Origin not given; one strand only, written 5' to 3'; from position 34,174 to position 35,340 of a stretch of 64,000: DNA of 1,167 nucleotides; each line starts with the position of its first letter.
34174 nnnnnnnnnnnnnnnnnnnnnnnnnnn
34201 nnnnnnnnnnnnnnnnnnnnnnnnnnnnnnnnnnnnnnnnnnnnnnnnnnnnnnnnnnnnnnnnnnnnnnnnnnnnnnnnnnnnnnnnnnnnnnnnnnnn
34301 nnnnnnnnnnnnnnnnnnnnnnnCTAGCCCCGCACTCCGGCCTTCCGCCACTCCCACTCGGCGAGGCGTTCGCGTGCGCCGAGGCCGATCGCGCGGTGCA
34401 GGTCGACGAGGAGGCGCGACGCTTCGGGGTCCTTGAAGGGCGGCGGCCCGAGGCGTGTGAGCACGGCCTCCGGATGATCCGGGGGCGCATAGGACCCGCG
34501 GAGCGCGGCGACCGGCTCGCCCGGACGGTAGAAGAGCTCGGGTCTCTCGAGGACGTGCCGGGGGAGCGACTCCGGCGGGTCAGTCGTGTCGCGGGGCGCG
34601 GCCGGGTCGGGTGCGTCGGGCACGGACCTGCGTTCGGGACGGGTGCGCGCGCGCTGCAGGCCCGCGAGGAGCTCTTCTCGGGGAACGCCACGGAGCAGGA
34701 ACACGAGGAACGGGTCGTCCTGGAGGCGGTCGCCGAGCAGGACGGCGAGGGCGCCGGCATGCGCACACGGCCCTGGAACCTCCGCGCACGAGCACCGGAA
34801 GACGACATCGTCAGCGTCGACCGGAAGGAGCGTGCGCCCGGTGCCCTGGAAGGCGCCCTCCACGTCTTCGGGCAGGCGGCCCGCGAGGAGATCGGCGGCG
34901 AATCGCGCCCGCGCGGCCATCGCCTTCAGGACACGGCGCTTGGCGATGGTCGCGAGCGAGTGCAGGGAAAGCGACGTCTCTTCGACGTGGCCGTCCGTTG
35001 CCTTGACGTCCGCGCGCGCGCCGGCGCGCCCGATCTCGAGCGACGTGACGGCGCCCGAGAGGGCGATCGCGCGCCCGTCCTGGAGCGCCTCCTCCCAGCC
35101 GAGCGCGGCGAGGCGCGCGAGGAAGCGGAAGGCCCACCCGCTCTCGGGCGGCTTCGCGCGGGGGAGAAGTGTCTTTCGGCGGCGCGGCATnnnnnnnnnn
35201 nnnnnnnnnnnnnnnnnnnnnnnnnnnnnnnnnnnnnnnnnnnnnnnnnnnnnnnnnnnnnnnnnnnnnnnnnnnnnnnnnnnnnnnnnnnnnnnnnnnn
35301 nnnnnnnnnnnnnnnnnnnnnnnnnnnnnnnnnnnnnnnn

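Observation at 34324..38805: Translationally coupled SNF2 helicase -> SWIM zinc-finger cassette with a divergent orphan gene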

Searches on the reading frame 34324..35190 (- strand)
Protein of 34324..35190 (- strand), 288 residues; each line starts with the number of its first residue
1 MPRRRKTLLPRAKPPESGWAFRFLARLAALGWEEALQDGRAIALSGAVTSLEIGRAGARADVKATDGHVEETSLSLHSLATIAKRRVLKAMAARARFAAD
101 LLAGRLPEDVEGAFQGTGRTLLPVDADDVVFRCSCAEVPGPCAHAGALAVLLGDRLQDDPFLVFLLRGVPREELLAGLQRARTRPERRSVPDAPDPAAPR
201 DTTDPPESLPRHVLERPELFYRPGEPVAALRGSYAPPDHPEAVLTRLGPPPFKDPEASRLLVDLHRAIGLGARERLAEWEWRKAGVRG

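Call 7: search_protein_families(library=pfam, proteins=[window:34324-35190:-], max_evalue=0.01)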
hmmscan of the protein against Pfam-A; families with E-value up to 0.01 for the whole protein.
window:34324-35190:- (288 aa): 0 families

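Call 8: search_protein_families(library=padloc, proteins=[window:34324-35190:-], max_evalue=0.01)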
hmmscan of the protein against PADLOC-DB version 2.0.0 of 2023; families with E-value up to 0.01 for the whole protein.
window:34324-35190:- (288 aa): 0 families

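Call 9: search_protein_families(library=ncbifam, proteins=[window:34324-35190:-], max_evalue=1)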
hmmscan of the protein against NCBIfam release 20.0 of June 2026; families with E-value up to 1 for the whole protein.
window:34324-35190:- (288 aa): 0 families

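Call 10: search_protein_families(library=pfam, proteins=[window:34324-35190:-], max_evalue=10)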
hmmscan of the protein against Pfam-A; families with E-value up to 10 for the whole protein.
window:34324-35190:- (288 aa): 1 family
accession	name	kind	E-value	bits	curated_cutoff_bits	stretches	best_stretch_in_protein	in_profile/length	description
PF04434.22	SWIM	-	0.28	11.2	19.6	1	132-149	14-34/38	SWIM zinc finger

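Call 11: find_homologous_proteins(query=window:34324-35190:-)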
Query window:34324-35190:- (288 aa): 106 proteins with E <= 0.001 among 8000 candidates.
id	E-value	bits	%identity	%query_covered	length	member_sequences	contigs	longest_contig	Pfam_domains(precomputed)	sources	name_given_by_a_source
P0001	2.1e-168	577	93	100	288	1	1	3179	-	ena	-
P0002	1.7e-165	568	91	100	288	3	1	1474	-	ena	-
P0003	2.4e-165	567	92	96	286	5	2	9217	-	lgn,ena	-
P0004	2.8e-165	567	91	100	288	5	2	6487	-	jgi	jgi:uncharacterized Zn finger protein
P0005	1.0e-164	565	91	100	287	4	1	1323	-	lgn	-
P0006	4.8e-164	563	90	100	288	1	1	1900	-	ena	-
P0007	1.9e-163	561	90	100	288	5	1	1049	-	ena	-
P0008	6.0e-163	559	90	96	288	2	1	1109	-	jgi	jgi:uncharacterized Zn finger protein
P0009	8.6e-163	559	90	100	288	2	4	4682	-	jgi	jgi:uncharacterized Zn finger protein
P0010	8.1e-162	556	89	96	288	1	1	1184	-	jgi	jgi:uncharacterized Zn finger protein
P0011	8.3e-162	556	89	100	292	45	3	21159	-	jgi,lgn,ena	jgi:uncharacterized Zn finger protein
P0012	1.9e-161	554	90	100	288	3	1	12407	-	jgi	jgi:uncharacterized Zn finger protein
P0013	5.9e-161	553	90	100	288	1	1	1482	-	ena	-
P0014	8.5e-161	552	89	100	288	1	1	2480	-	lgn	-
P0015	4.7e-159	547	89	100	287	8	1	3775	-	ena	-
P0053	1.4e-113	397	67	96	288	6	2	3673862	-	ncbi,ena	-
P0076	3.0e-59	219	44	98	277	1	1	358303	-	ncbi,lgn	-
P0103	2.6e-14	71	44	33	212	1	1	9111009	-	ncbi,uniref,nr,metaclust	ncbi:SWIM zinc finger family protein [Amycolatopsis nigrescens]|uniref:SWIM zinc finger family prote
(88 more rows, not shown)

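Call 16: find_encoding_contigs(protein=P0076, flank=6000, max_places=2)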
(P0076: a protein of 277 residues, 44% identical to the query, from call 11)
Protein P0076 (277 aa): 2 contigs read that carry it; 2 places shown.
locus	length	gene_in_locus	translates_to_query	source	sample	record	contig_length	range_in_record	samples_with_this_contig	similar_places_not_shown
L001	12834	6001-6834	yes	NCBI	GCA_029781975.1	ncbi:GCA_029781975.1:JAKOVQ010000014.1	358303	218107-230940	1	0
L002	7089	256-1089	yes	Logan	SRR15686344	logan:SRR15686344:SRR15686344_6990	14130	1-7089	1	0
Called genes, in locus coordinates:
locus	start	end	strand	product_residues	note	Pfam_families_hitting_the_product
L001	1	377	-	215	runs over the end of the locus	PF00300:His_Phos_1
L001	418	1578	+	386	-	PF13489:Methyltransf_23 (weak), PF13649:Methyltransf_25, PF08241:Methyltransf_11, PF08242:Methyltransf_12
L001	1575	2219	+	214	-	PF04337:DUF480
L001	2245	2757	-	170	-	-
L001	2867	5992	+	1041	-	PF12419:DUF3670, PF00176:SNF2-rel_dom, PF00271:Helicase_C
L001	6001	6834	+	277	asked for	-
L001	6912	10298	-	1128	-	PF02517:Rce1-like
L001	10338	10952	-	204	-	-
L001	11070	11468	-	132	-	-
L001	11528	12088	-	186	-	PF01949:Endo_dU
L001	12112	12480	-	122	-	PF07883:Cupin_2 (weak)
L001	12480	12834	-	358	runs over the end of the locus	PF00583:Acetyltransf_1 (weak), PF08327:AHSA1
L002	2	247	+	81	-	?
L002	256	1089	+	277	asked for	-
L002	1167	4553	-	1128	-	PF02517:Rce1-like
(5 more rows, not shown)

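Call 17: find_encoding_contigs(protein=P0103, flank=6000, max_places=2)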
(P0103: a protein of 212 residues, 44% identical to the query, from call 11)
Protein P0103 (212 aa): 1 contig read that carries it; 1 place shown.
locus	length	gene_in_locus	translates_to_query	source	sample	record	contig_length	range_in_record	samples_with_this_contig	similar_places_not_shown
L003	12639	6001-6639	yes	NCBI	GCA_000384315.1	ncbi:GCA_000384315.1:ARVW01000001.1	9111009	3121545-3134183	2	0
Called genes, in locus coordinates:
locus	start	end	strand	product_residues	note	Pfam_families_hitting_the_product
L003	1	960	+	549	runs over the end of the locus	-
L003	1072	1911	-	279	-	PF13560:HTH_31, PF19054:DUF5753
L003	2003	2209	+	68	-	PF16827:zf-HC3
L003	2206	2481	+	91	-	-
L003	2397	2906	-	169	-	-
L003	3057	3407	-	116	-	-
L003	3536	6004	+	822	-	PF12419:DUF3670, PF00176:SNF2-rel_dom, PF00271:Helicase_C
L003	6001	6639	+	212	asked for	-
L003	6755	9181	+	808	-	PF13191:AAA_16 (weak), PF00515:TPR_1 (faint), PF07719:TPR_2 (faint), PF13176:TPR_7 (faint), PF13374:TPR_10 (faint), PF14938:SNAP (faint), PF13424:TPR_12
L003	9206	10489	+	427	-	PF05977:MFS_3, PF07690:MFS_1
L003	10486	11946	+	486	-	PF00171:Aldedh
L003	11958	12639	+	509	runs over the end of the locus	PF13424:TPR_12 (faint), PF00196:GerE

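Call 18: find_encoding_contigs(protein=P0053, flank=8000, max_places=2)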
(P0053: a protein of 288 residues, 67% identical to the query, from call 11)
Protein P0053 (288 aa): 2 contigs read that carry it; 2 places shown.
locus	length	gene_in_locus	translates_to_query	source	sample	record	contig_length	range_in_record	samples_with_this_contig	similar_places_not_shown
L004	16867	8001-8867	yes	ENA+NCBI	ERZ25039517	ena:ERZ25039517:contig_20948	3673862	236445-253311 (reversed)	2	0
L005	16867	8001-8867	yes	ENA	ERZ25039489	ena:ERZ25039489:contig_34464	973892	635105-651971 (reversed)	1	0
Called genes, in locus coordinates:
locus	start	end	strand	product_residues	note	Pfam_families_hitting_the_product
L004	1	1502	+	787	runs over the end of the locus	PF01464:SLT, PF27553:SLT_superhelical (weak)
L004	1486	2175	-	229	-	-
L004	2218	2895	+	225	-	PF00590:TP_methylase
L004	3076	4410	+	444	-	PF13231:PMT_2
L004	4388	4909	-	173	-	-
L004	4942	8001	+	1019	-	PF12419:DUF3670, PF00176:SNF2-rel_dom, PF00271:Helicase_C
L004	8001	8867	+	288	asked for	-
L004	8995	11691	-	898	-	PF26549:Tricorn_N (faint), PF01738:DLH, PF02129:Peptidase_S15 (faint), PF12146:Hydrolase_4 (faint), PF20434:BD-FAE, PF00326:Peptidase_S9, PF12697:Abhydrolase_6 (weak), PF11306:DUF3108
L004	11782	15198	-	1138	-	PF02517:Rce1-like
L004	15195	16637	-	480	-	PF06144:DNA_pol3_delta (weak)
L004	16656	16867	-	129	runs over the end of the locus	PF01258:zf-dskA_traR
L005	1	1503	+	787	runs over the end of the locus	PF01464:SLT, PF27553:SLT_superhelical (weak)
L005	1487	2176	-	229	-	-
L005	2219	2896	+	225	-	PF00590:TP_methylase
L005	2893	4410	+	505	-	PF13231:PMT_2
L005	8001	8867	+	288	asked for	-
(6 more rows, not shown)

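Call 24: search_solved_structures(query=A2, max_evalue=1)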
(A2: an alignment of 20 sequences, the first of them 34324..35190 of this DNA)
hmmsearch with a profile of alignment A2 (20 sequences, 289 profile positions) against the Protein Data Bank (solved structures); distinct sequences matched with E-value up to 1: 3.
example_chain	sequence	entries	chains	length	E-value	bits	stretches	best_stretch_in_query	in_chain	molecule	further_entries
2acx_A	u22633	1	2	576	0.58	12.8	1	114-154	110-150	G protein-coupled receptor kinase 6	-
3nyn_A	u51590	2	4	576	0.58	12.8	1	114-154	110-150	G protein-coupled receptor kinase 6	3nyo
5qub_A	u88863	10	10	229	0.74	12.5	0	167-250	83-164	RadA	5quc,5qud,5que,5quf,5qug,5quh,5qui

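Call 30: search_protein_representatives(alignment_id=A2)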
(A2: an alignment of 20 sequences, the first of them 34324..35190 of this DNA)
Query: 20 sequences, 289 profile positions. Proteins with E-value up to 0.001 (for the whole library): 7071; up to 1e-10: 5206; up to 1e-30: 2103. The best 150 are listed.
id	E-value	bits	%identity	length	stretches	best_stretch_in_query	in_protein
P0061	2.4e-115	401.4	-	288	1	1-288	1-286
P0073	2.4e-105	368.6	-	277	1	2-288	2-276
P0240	2.1e-94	332.7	-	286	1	5-288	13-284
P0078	2.1e-92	326.1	-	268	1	17-289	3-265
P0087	6.5e-92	324.5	-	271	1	2-288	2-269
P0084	1.6e-89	316.6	-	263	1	17-288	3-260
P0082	3.3e-86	305.8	-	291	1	4-289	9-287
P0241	3.6e-85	302.4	-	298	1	14-288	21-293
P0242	1.1e-83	297.5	-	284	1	16-288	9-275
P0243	3.3e-82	292.6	-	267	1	15-288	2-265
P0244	6.3e-82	291.7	-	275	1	6-289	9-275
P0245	2.1e-81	290.0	-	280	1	5-288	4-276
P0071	4.7e-79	282.3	-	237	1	1-239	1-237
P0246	6.8e-78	278.5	-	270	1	14-285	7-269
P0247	3.4e-74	266.4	-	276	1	1-287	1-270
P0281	3.0e-60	220.6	-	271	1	10-258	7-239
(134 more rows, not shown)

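Call 31: predict_structure(alignment_id=A2)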
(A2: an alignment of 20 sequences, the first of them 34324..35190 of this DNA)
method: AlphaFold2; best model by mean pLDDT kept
length: 288 residues; sequences in the alignment: 20
mean_pLDDT: 76.9   pTM: 0.60
mean pLDDT of the five models: 76.9, 74.4, 73.5, 73.0, 70.9
residues with pLDDT >= 90: 110; 70-90: 79; 50-70: 56; < 50: 43
segments of 3 or more residues with pLDDT < 50: 1-6, 187-205, 221-235
pLDDT, mean of each block of 10 residues (from residue 1): 48 81 95 96 94 96 94 95 88 84 85 81 93 85 96 94 94 89 62 40 48 59 45 53 64 71 72 67 60
secondary structure, 60 per line:
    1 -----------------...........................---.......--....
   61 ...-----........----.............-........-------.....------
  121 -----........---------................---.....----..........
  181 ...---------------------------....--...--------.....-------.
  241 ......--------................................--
elements in order: H18-44 E48-54 E57-63 E69-76 H81-93 H95-102 H110-114 E129-133 H143-158 H162-166 H171-183 H211-214 H228-232 H240-246 H255-286

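Call 34: fold_search(model_id=the predicted structure, library=pdb)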
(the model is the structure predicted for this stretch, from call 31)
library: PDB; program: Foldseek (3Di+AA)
matches with E <= 10: 216; with E <= 0.001: 0
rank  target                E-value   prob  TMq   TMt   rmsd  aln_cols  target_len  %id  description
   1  8gmi_H                1.6e+00  0.02  0.10  0.09  17.9       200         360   17  Citrate Synthase (CitA) in Mycobacterium tuberculosis modified by Ebselen at C143 residue (released 2023-06-07)
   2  4l68_B                2.5e+00  0.10  0.12  0.10   9.5        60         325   18  Structure of the psedudokinase domain of BIR2, an immune regulator of the RLK/Pelle family (released 2014-03-05)
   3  1di9                  2.5e+00  0.09  0.10  0.09  10.6        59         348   12  THE STRUCTURE OF P38 MITOGEN-ACTIVATED PROTEIN KINASE IN COMPLEX WITH 4-[3-METHYLSULFANYLANILINO]-6,7-DIMETHOXYQUINAZOLI (released 2000-11-29)
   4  3vuk_A                2.7e+00  0.08  0.10  0.08   9.2        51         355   16  Crystal structure of a cysteine-deficient mutant M5 in MAP kinase JNK1 (released 2013-02-13)
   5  8ouv_A                2.7e+00  0.03  0.08  0.08   8.2        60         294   17  Crystal structure of D1228V c-MET bound by compound 15 (released 2023-07-05)
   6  8efj                  2.8e+00  0.11  0.10  0.09   9.0        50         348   14  A structural study of selectivity mechanisms for JNK3 and p38 alpha with indazole scaffold probing compounds (released 2023-09-20)
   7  7aw2                  2.8e+00  0.03  0.08  0.08   9.8        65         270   15  MerTK kinase domain with type 1.5 inhibitor from a DNA-encoded library (released 2021-03-03)
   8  9rwz_N                3.0e+00  0.10  0.24  0.08  25.8       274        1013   14  ZSWIM8-CUL3 complex bound to AGO2-miR-7-CYRANO (released 2026-03-18)
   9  1l2w_F                3.0e+00  0.03  0.12  0.23  14.7       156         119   13  Crystal Structure of the Yersinia Virulence Effector YopE Chaperone-binding Domain in Complex with its Secretion Chape (released 2002-06-12)
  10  6g18_v                3.2e+00  0.10  0.09  0.08  11.2        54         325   17  Cryo-EM structure of a late human pre-40S ribosomal subunit - State C (released 2018-06-06)
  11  5eob                  3.3e+00  0.04  0.11  0.11   7.7        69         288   16  Crystal structure of CMET in complex with novel inhibitor (released 2016-10-19)
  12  5hze                  3.5e+00  0.06  0.10  0.09  11.4        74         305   14  Mek1 adopts DFG-out conformation when bound to an analog of E6201. (released 2017-05-03)
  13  5lpz                  3.5e+00  0.05  0.08  0.08  10.3        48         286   12  Crystal structure of the BRI1 kinase domain (865-1196) in complex with ADP from Arabidopsis thaliana (released 2016-08-24)
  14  6ykg                  3.5e+00  0.04  0.11  0.06  13.6       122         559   16  Structure-based exploration of selectivity for ATM inhibitors in Huntingtons disease (released 2021-04-14)
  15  7aax                  3.5e+00  0.03  0.07  0.08   7.2        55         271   16  Crystal structure of MerTK kinase domain in complex with LDC1267 (released 2020-10-28)
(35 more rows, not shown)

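Call 38: find_related_loci(query=A4, collection=genome_contigs, flank=6000)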
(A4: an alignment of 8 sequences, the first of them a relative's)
Query A4 (271 aa) in genome_contigs; peptide patterns used: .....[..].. (x = any residue, [..] = any of these).
600 stretches matched a pattern (row limit reached: there are more); 596 encode a relative of the query (tblastn E <= 1e-3); the best 80 are kept; 80 distinct loci.
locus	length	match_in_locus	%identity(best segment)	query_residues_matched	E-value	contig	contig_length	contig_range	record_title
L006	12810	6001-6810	90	1-271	1e-149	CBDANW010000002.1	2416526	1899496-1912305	MAG: Candidatus Marinacidobacterales bacterium isolate 58ad810b-317c-4b5b-8bc8-0cee20f92245 genome assembly, contig: con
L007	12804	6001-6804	51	8-262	7e-87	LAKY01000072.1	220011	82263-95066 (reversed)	Clostridiales bacterium PH28_bin88 ph28_165, whole genome shotgun sequence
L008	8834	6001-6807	48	1-263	3e-86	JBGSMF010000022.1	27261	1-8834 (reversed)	MAG: Thermoflexales bacterium isolate JTS-AC224 k141_2948553, whole genome shotgun sequence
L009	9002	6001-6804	49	1-263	1e-81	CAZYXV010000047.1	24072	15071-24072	MAG TPA_asm: uncultured Anaerolineae bacterium isolate binchicken_co26_194 genome assembly, contig: NODE_2934_length_240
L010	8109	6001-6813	46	15-262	1e-80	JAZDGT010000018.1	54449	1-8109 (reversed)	MAG: Methanobacteriota archaeon isolate MEGAHIT-group-0.28 k141_2245435, whole genome shotgun sequence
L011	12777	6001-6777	47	6-262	7e-81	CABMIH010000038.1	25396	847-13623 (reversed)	uncultured archaeon isolate LFW-280_3_2 genome assembly, contig: LFW28032_43, whole genome shotgun sequence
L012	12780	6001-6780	50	6-263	3e-80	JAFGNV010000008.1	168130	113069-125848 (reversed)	MAG: Anaerolineae bacterium isolate Zod_Metabat.569 k87_746729, whole genome shotgun sequence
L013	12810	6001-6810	48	6-265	5e-80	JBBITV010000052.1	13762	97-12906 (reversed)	MAG: Chloroflexota bacterium isolate RSS170216_bin_404 NODE_4661_length_13762_cov_3.843875, whole genome shotgun sequenc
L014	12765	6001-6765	49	8-257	1e-79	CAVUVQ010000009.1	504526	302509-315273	MAG: uncultured Chloroflexia bacterium isolate MFD01213.bin.2.17 genome assembly, contig: contig_22155, whole genome sho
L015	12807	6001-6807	48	7-267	1e-79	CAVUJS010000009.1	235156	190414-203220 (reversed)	MAG: uncultured Chloroflexia bacterium isolate MFD01721.bin.2.112 genome assembly, contig: contig_35954, whole genome sh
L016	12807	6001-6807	51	8-262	9e-80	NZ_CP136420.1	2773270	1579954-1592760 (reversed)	Neomoorella carbonis strain ACPs chromosome, complete genome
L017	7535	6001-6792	45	6-263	2e-79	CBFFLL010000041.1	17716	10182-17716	Candidatus Methanoperedens nitroreducens isolate unclassified Methanoperidens genome assembly, contig: MAG037_41, whole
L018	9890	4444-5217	45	6-263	6e-79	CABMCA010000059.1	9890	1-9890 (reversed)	uncultured archaeon isolate LFW-24 genome assembly, contig: LFW24_34, whole genome shotgun sequence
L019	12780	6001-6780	50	8-257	5e-79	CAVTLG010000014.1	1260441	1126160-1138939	MAG: uncultured Chloroflexia bacterium isolate MFD06714.bin.2.100 genome assembly, contig: contig_9326, whole genome sho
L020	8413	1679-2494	46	6-265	7e-79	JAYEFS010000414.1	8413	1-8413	MAG: Methanobacteriota archaeon isolate MAG266 MAG266_429, whole genome shotgun sequence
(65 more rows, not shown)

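Call 51: find_related_loci(query=A4, collection=viral_contigs, flank=6000)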
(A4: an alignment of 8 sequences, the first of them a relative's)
Query A4 (271 aa) in viral_contigs; peptide patterns used: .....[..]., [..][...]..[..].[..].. (x = any residue, [..] = any of these).
32 stretches matched a pattern; 2 encode a relative of the query (tblastn E <= 1e-3); 2 distinct loci.
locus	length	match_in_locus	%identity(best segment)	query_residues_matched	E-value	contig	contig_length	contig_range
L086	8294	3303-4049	43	6-237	9e-57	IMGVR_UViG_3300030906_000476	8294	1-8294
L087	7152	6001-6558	42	8-192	2e-44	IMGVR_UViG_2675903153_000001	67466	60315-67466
